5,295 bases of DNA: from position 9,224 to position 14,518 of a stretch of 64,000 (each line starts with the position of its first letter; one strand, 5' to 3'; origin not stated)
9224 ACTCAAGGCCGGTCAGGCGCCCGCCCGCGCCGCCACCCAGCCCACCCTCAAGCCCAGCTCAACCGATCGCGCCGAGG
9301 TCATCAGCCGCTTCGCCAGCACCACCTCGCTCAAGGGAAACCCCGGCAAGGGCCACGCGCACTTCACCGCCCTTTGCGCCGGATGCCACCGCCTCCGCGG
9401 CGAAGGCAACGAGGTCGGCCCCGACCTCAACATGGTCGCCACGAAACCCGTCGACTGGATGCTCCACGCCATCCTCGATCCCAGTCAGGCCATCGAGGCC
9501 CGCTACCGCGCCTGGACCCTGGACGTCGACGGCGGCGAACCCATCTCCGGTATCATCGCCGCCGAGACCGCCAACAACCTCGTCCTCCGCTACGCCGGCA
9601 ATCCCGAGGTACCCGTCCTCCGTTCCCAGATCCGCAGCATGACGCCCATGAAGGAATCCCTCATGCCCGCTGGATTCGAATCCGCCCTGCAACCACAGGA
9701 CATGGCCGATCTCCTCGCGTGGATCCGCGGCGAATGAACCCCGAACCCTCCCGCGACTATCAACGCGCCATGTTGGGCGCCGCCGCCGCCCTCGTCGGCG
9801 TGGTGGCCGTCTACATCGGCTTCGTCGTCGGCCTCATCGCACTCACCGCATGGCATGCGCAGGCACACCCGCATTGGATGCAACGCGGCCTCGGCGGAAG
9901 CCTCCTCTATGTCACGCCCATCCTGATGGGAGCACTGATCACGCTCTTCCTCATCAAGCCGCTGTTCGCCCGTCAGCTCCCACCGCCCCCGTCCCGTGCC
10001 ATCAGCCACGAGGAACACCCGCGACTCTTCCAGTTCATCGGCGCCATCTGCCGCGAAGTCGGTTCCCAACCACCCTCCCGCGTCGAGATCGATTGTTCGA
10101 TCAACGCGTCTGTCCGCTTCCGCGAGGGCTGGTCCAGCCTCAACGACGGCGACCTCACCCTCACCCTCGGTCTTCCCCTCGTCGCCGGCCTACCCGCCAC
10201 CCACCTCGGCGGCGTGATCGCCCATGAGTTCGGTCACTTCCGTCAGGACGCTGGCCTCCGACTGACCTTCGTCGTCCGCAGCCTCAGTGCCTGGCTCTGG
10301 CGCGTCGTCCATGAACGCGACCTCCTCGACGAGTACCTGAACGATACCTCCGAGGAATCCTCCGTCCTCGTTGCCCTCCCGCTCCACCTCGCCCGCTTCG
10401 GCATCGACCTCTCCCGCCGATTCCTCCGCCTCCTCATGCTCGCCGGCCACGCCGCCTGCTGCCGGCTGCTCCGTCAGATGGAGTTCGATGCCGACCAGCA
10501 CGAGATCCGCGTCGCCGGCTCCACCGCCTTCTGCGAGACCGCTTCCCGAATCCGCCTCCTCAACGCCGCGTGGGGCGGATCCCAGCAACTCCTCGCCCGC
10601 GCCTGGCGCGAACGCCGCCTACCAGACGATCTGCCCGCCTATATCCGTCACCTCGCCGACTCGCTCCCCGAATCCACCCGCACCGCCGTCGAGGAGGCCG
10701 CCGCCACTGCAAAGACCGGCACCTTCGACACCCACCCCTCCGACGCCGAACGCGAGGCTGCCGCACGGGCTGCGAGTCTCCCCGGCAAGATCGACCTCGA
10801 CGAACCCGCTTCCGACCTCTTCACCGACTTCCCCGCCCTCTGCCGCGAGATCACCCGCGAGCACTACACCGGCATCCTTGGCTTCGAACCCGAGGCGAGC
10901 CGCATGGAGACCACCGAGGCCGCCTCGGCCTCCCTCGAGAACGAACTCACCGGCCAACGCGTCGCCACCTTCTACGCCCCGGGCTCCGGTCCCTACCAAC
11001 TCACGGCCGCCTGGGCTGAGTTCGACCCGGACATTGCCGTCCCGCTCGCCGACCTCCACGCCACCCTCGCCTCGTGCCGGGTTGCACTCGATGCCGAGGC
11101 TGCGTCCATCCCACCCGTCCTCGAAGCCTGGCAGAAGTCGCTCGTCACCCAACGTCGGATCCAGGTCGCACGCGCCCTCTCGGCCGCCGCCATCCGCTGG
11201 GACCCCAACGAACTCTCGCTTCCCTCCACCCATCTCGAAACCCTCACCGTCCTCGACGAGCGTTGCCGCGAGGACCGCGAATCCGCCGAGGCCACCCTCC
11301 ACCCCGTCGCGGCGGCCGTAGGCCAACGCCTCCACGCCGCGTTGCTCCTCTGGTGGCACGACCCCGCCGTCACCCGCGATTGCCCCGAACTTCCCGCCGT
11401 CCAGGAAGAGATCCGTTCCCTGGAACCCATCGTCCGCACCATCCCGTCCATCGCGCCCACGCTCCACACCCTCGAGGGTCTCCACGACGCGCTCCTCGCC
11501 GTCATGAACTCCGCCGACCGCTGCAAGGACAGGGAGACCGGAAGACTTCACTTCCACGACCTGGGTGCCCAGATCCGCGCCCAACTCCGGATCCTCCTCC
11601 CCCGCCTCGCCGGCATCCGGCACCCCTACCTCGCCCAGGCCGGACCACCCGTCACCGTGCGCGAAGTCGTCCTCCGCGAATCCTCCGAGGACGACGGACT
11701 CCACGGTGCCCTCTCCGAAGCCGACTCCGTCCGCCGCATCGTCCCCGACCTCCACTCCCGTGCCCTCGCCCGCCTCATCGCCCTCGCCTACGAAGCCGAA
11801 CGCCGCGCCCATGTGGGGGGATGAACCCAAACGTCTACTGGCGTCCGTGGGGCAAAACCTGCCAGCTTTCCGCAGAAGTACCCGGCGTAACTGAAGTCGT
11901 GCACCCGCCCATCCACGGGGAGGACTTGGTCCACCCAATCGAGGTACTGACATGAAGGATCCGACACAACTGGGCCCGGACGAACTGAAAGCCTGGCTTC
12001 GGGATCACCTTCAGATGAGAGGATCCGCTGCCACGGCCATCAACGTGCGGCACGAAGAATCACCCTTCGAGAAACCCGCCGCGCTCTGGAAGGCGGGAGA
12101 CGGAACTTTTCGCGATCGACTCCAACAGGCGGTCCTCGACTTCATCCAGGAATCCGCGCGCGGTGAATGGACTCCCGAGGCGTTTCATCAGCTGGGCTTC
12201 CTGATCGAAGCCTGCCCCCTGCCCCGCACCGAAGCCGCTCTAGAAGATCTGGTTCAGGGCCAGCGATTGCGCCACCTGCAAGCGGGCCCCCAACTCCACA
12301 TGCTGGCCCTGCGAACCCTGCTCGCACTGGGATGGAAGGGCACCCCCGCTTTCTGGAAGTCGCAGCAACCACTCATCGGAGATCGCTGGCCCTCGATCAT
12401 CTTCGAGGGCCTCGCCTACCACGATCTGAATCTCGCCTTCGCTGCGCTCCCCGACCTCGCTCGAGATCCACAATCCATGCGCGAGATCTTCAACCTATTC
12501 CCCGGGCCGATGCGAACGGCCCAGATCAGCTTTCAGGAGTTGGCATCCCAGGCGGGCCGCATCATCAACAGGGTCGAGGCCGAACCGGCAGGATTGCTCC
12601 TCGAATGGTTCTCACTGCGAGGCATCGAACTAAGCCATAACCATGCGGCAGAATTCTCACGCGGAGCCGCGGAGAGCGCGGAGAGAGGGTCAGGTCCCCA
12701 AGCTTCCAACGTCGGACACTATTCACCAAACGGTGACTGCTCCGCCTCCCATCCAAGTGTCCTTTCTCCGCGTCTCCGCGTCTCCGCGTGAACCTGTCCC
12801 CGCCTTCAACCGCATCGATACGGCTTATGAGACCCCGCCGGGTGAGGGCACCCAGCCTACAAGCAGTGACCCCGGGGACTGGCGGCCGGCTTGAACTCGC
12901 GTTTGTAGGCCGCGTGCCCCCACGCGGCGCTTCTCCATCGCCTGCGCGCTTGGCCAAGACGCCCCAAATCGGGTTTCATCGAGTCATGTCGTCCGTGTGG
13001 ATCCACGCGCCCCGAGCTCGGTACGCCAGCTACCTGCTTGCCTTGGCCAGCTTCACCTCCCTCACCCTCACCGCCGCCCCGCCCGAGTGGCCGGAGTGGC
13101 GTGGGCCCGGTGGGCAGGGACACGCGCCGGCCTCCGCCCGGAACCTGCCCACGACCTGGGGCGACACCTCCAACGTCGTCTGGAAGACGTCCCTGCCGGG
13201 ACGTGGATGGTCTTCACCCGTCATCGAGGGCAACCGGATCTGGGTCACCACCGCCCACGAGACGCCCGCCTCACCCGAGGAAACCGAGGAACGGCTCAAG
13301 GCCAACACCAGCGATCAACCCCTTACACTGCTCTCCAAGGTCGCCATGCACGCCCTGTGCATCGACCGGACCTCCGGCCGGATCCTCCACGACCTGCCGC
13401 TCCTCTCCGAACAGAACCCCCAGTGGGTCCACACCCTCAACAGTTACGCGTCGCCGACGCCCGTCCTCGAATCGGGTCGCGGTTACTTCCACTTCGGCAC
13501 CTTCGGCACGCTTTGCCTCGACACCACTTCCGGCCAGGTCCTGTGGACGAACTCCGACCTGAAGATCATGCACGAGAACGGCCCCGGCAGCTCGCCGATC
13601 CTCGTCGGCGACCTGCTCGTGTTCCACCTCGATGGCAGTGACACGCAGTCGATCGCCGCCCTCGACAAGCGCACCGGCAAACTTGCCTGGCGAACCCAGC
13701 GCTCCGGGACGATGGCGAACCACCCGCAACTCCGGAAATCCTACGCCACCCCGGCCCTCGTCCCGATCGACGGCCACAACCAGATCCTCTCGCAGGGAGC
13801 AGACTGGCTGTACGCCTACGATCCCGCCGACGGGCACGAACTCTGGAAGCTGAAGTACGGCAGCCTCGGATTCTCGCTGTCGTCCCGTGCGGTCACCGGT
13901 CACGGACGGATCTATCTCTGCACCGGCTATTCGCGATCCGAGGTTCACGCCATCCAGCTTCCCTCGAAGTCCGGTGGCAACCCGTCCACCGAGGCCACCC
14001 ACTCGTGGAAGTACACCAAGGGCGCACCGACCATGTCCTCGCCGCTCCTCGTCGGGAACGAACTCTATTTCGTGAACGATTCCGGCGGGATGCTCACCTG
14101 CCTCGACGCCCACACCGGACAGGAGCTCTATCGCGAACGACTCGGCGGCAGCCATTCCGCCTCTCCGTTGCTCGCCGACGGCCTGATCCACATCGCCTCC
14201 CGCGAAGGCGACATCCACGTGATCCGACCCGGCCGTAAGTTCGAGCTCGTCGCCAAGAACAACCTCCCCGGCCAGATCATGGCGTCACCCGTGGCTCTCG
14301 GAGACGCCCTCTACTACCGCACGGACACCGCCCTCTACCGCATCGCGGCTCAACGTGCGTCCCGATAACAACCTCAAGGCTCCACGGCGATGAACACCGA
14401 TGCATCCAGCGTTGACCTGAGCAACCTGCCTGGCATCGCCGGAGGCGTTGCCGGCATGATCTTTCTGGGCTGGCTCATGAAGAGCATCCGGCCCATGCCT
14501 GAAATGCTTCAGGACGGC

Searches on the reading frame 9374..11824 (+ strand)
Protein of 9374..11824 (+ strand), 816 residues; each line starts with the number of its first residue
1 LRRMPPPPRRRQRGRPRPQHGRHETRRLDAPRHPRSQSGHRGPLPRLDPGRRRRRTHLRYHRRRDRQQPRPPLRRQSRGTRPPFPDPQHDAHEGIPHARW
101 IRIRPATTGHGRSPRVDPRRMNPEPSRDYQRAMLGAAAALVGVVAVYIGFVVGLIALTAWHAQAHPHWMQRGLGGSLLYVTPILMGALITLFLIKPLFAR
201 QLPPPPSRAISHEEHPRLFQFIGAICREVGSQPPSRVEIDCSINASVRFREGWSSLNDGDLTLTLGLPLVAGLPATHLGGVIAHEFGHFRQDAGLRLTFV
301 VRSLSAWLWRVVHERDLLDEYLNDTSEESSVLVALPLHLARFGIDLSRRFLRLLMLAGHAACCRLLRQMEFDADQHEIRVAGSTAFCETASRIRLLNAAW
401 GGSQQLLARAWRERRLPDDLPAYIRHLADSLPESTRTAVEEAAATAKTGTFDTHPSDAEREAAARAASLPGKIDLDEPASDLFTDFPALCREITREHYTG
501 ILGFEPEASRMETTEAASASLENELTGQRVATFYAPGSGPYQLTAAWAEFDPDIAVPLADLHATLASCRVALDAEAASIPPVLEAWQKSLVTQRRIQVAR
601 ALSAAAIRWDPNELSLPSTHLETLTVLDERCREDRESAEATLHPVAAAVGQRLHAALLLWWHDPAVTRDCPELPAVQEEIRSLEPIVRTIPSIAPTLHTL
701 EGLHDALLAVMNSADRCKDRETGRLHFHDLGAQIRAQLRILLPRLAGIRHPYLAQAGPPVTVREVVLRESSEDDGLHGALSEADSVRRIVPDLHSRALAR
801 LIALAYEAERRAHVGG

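Call 12: search_protein_families(library=pfam, proteins=[window:9374-11824:+], max_evalue=0.01)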
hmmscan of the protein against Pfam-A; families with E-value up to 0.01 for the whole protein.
window:9374-11824:+ (816 aa): 3 families
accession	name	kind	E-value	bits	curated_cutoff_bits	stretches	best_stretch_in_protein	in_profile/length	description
PF01435.24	Peptidase_M48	-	5.6e-05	23.5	20.3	1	277-466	64-184/186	Peptidase family M48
PF01699.29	Na_Ca_ex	-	0.0016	18.8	24.9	1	138-195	69-124/151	Sodium/calcium exchanger protein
PF07332.16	Phage_holin_3_6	-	0.0046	17.4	28.4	0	127-210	28-105/116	Putative Actinobacterial Holin-X, holin superfamily III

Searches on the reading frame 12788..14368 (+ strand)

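Call 12: search_protein_families(library=pfam, proteins=[window:12788-14368:+], max_evalue=0.01)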
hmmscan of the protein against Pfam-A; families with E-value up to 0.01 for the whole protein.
window:12788-14368:+ (526 aa): 4 families
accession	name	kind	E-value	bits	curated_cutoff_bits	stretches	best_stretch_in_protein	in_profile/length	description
PF13360.13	PQQ_2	-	2.4e-22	80.2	27.6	2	222-429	27-213/233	Outer membrane protein assembly factor BamB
PF13570.13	Beta-prop_ACSF4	-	2.7e-14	53.7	133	1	287-506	71-266/329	Beta-alanine-activating enzyme, beta-propeller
PF01011.28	PQQ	-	2.7e-07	30.1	26.7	0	267-313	50-93/595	Glucose/ethanol/alcohol dehydrogenase, beta-propeller domain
PF25293.1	Beta-prop_EMC1_N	-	0.00015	22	34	0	285-308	39-62/219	EMC1 N-terminal beta-propeller domain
